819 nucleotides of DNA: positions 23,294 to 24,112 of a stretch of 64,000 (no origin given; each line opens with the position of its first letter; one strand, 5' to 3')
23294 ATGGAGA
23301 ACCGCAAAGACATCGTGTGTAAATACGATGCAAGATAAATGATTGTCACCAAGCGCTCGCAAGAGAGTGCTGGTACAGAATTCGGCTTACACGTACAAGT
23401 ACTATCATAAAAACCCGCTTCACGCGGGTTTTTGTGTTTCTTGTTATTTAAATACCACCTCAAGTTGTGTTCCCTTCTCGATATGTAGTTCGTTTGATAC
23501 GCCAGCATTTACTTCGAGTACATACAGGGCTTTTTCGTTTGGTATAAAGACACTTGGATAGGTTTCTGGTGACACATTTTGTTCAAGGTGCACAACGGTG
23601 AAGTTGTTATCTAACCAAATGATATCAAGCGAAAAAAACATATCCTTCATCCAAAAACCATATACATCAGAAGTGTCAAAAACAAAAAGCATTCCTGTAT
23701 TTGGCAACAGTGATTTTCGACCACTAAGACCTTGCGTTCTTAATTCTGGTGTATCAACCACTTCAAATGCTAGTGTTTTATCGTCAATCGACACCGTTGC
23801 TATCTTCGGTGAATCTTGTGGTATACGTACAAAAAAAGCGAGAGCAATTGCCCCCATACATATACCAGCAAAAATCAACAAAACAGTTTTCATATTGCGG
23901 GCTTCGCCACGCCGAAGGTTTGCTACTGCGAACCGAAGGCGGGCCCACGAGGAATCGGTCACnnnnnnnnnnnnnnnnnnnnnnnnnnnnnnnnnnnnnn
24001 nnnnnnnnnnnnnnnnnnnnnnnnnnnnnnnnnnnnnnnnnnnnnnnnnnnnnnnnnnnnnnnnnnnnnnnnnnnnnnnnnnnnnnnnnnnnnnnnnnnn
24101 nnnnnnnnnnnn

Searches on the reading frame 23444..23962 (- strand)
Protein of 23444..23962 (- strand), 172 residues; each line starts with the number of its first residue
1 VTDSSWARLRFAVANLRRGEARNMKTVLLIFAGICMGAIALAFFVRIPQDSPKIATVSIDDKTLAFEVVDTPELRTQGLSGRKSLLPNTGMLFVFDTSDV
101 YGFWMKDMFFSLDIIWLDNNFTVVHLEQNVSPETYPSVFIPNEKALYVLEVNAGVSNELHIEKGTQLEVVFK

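Call 107: search_protein_families(library=pfam, proteins=[window:23444-23962:-], max_evalue=0.001)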
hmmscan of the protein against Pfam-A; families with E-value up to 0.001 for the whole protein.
window:23444-23962:- (172 aa): 1 family
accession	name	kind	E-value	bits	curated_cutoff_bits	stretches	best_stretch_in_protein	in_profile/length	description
PF02643.20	DUF192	-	5.2e-29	100.7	27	1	66-168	3-95/96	Uncharacterized ACR, COG1430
